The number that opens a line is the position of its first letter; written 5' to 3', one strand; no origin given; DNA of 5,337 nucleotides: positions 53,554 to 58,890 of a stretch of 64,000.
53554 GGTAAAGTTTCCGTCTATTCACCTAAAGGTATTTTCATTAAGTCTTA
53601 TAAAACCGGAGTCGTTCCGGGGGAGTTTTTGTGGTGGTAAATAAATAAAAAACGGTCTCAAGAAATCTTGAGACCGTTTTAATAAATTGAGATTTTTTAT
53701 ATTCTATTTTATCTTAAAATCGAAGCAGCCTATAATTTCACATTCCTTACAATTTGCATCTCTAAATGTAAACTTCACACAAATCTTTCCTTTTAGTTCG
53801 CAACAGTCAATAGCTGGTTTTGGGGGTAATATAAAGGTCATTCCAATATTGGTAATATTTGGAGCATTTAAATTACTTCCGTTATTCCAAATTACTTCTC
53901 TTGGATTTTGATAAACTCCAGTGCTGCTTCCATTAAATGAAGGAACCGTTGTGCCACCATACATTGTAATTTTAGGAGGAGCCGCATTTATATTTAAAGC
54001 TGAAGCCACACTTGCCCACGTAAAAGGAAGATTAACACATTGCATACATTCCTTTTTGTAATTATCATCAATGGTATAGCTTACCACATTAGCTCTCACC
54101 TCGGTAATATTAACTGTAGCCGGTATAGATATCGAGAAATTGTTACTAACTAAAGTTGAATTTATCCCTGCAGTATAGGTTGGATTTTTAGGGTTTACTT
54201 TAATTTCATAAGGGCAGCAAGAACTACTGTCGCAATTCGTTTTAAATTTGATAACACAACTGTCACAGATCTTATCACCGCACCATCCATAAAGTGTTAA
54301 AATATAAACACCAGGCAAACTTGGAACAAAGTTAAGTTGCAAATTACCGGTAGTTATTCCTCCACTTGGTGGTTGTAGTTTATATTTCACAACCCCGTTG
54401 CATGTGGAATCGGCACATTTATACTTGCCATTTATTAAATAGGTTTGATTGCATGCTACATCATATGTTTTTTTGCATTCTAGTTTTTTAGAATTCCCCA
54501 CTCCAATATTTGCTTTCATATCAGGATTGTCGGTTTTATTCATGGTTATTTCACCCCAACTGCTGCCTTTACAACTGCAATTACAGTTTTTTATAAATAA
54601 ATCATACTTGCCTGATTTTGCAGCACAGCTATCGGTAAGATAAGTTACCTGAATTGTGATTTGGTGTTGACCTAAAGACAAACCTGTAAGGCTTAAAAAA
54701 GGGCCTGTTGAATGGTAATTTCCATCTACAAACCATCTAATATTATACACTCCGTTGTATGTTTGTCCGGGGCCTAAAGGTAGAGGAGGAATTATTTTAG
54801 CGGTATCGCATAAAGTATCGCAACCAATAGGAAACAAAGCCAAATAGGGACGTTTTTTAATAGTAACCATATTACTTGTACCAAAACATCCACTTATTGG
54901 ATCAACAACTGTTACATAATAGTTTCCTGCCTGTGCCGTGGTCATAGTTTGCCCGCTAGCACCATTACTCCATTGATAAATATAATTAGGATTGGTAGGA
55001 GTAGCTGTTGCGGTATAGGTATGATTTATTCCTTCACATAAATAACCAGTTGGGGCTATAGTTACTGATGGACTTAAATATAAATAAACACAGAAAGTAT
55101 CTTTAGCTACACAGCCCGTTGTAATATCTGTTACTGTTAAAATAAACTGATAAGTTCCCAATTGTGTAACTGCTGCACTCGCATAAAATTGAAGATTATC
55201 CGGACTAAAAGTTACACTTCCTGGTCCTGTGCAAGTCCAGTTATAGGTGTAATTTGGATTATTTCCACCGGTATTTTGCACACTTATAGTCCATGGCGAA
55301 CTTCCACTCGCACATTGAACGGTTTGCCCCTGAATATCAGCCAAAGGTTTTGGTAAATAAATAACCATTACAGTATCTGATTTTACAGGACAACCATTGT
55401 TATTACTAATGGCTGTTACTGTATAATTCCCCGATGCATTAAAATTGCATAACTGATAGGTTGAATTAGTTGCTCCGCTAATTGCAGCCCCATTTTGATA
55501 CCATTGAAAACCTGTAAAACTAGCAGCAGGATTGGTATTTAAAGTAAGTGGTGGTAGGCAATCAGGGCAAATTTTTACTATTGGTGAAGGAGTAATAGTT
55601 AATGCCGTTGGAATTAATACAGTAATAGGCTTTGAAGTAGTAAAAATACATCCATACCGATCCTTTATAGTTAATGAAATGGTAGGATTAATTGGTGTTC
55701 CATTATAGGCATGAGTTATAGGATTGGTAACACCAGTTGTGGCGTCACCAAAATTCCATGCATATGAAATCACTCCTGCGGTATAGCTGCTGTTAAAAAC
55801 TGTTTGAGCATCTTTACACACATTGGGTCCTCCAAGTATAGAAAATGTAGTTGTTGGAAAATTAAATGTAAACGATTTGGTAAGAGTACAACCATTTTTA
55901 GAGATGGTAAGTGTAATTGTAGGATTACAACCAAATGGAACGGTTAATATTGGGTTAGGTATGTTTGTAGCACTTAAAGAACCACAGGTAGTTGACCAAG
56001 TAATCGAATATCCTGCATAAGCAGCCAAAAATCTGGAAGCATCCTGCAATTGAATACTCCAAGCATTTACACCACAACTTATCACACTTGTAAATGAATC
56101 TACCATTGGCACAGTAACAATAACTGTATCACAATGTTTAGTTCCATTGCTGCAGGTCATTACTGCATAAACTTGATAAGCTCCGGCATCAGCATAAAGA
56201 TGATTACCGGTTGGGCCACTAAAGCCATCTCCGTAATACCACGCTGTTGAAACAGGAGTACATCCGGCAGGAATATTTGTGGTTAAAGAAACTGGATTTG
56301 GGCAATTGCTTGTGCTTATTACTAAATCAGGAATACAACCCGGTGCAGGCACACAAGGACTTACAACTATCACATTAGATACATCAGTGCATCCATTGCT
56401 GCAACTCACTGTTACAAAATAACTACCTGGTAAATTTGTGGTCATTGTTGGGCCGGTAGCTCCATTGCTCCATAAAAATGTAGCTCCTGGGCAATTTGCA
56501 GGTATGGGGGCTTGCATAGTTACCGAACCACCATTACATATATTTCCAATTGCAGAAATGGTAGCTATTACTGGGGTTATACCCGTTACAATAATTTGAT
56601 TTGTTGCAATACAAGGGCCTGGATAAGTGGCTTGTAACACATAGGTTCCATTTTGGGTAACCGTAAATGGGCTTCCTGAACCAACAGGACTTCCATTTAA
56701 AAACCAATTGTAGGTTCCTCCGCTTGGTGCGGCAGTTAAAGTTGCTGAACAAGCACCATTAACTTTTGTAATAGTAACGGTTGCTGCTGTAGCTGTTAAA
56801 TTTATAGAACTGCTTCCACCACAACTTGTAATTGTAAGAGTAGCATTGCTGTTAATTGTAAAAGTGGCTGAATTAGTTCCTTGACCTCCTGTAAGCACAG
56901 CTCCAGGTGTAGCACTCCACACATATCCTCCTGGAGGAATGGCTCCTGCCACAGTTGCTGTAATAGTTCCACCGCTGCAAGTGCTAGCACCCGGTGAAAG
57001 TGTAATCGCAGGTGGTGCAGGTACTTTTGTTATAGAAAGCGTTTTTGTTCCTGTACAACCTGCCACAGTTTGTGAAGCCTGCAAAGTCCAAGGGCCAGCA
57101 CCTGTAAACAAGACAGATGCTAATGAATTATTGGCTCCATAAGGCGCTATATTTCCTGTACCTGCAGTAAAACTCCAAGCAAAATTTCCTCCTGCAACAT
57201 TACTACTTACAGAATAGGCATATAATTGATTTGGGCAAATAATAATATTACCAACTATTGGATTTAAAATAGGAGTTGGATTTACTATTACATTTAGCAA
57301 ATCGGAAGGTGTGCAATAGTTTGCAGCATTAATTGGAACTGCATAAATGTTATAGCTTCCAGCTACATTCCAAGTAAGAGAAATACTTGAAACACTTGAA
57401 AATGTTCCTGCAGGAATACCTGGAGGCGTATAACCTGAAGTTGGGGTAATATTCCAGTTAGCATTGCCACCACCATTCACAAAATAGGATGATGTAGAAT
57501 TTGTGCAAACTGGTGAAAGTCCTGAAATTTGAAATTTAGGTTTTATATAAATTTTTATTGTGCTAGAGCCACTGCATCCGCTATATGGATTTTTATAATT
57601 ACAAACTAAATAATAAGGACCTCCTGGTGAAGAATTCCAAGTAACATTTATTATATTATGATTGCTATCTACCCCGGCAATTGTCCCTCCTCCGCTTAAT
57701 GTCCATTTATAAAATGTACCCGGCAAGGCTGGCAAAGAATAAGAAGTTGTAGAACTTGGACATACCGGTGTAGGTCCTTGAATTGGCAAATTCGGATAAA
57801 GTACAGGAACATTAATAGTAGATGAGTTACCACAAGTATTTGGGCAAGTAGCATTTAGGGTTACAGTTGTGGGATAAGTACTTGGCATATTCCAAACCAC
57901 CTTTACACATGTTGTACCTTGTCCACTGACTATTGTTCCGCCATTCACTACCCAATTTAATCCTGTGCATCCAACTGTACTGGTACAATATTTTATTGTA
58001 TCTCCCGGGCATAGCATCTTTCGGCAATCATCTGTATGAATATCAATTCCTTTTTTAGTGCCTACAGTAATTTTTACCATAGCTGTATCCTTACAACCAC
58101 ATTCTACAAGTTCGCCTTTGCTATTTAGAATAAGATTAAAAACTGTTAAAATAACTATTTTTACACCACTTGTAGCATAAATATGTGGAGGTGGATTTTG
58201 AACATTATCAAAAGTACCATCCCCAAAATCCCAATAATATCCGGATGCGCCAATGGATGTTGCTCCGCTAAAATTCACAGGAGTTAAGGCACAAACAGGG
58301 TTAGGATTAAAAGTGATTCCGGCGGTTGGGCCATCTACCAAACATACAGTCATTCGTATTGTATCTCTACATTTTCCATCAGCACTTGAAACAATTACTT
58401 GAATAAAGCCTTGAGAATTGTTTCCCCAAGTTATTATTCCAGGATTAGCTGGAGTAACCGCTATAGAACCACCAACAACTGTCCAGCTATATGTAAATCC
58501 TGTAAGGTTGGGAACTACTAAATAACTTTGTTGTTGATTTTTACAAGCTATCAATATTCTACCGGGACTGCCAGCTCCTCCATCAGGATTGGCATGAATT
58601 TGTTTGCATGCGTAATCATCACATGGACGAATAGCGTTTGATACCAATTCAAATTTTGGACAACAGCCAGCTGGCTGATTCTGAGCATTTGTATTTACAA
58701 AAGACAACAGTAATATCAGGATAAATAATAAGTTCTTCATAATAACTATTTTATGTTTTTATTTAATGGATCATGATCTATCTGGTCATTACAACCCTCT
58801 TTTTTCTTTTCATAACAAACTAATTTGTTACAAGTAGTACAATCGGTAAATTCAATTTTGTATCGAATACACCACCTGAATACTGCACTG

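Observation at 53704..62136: Tight three-gene operon: unrecognised OM beta-barrel followed by two secreted Cys-rich proteins (538 aa and 1678 aa), with no T9SS sorting domains. Candidate undescribed surface/secretion module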

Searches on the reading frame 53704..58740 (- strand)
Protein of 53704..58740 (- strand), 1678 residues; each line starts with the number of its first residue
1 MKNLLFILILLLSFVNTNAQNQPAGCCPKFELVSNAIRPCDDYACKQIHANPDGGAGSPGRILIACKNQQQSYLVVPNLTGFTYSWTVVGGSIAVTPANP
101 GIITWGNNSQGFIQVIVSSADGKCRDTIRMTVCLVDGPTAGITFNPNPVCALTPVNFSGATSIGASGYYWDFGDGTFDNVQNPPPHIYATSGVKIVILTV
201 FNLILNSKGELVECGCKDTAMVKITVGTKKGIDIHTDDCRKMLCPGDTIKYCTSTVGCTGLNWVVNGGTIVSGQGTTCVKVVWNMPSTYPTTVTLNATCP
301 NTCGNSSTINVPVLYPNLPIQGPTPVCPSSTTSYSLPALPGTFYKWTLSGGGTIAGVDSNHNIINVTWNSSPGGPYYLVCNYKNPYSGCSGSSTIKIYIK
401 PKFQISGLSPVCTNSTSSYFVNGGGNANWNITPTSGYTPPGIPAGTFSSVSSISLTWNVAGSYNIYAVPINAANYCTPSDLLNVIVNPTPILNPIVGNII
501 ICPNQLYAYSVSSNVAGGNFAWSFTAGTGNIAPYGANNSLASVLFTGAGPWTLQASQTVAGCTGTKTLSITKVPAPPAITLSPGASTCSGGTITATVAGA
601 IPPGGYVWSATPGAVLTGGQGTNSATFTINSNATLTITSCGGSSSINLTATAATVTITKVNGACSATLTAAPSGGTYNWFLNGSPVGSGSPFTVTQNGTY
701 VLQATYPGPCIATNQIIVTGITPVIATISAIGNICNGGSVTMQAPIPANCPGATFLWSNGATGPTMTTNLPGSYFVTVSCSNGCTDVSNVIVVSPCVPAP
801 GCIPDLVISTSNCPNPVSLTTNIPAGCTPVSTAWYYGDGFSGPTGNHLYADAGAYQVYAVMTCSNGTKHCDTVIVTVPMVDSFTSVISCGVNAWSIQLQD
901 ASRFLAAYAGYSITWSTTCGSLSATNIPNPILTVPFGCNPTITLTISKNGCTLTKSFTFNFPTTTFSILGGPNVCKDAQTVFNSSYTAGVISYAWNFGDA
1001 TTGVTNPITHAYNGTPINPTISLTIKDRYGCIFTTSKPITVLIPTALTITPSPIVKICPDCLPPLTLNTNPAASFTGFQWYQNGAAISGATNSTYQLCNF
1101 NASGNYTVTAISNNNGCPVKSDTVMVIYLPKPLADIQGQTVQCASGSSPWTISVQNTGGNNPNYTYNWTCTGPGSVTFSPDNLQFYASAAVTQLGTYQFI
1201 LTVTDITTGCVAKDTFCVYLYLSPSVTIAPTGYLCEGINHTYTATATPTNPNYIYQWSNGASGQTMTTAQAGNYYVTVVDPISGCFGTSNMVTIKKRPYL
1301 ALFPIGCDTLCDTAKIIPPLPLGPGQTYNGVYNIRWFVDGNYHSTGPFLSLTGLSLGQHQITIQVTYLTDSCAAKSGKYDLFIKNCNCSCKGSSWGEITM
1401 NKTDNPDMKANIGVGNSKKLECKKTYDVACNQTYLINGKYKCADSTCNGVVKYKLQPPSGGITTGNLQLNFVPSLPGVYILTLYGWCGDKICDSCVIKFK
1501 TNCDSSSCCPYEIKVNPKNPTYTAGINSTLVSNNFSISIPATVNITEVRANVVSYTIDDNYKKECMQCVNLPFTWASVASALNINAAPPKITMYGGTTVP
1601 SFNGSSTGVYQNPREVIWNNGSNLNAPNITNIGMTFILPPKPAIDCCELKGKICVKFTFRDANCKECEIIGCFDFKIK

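Call 3: search_protein_families(library=pfam, proteins=[window:53704-58740:-], max_evalue=1)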
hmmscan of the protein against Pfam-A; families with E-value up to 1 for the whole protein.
window:53704-58740:- (1678 aa): 6 families
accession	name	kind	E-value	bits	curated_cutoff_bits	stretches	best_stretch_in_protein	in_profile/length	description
PF18911.6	PKD_4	-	1.6e-17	63.8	27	3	138-200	4-68/85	PKD domain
PF06832.18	BiPBP_C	-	2.3e-07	31.1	26.8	1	664-702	33-76/90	Penicillin-Binding Protein C-terminus Family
PF00801.26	PKD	-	1.5e-06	28.6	23.5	2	145-202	7-67/80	PKD domain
PF19408.5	PKD_6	-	3.9e-06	27.6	25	4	319-371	7-60/82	PKD-like domain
PF19081.6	Ig_7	-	0.013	16.3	27.3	2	1044-1124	1-78/84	Ig-like domain CHU_C associated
PF22352.2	K319L-like_PKD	-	0.043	14.3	27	1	1162-1206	27-71/84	K319L-like, PKD domain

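Call 4: search_protein_families(library=ncbifam, proteins=[window:53704-58740:-], max_evalue=1)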
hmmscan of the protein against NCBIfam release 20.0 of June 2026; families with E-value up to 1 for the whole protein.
window:53704-58740:- (1678 aa): 0 families

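Call 62: list_cluster_members(proteins=[P0001, P0106, window:53704-58740:-])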
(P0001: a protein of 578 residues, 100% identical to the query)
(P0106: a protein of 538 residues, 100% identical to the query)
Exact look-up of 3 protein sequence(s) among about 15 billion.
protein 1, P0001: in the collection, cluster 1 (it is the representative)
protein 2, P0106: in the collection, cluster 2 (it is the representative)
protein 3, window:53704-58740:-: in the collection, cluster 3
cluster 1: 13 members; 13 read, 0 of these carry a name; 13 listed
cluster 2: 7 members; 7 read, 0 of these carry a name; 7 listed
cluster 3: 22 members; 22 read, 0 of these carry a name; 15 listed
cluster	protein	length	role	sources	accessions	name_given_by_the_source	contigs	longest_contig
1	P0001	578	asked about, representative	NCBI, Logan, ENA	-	-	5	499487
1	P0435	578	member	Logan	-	-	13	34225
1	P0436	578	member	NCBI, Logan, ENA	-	-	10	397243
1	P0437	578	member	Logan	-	-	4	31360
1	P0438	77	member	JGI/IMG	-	-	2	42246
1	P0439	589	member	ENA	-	-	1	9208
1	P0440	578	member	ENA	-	-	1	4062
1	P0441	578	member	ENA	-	-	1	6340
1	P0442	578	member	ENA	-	-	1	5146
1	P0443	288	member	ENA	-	-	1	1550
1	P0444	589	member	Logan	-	-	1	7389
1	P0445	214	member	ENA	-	-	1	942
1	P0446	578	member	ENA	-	-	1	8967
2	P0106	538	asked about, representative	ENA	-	-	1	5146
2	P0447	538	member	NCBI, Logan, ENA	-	-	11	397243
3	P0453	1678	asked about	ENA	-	-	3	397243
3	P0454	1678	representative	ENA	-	-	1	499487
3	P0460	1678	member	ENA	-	-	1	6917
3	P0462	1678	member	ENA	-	-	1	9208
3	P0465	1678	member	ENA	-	-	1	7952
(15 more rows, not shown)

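Call 85: search_solved_structures(query=window:53704-58740:-, max_evalue=0.01)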
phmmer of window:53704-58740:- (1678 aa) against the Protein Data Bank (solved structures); distinct sequences matched with E-value up to 0.01: 4.
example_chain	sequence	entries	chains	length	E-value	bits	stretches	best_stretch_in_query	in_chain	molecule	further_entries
9c2d_S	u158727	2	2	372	2.7e-06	28.1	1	1029-1192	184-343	Tail protein | Putative tail protein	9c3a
9lrk_A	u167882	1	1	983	0.00016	22.3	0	165-218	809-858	Collagenase ColH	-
9lqj_A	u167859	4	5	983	0.00016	22.3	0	165-218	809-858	Collagenase ColH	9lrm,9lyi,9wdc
4jgu_A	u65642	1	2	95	0.0018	18.8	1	165-213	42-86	ColH protein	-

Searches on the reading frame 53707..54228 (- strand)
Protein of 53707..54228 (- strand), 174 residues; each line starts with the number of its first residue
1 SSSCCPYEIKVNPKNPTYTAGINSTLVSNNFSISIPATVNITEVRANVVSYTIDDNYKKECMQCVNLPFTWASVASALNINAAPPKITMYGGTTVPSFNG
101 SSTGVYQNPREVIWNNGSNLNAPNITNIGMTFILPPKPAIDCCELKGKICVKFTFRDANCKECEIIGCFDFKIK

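Call 61: find_homologous_proteins(query=A4, max_evalue=0.001)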
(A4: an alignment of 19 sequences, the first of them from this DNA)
Query A4 (19 sequences) (174 aa, profile of the alignment): 64 proteins with E <= 0.001 among 984 candidates.
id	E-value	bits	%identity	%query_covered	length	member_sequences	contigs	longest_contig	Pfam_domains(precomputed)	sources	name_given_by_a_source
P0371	5.8e-62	227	48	98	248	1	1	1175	-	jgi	jgi:hypothetical protein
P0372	1.6e-61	226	46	98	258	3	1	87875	-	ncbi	ncbi:MAG: hypothetical protein U0X40_11405, partial [Ferruginibacter sp.]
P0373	6.5e-60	220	70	100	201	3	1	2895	-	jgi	jgi:hypothetical protein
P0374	3.0e-59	218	66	99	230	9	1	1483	-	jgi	jgi:hypothetical protein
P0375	4.1e-59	218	49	99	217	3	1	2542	-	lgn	-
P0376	1.7e-58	216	64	100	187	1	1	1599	-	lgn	-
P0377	6.3e-58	214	80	98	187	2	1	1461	-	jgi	jgi:hypothetical protein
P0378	1.3e-57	213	71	95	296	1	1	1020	-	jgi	jgi:hypothetical protein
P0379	1.8e-55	206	61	99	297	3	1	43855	-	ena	-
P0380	5.4e-55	204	52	87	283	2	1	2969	-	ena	-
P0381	8.7e-49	184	70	85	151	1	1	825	-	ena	-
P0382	9.7e-46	174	45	98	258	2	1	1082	-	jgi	jgi:hypothetical protein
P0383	5.6e-43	165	59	68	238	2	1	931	-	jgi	-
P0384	1.7e-42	164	81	65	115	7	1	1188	-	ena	-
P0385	5.9e-41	159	77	65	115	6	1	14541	-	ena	-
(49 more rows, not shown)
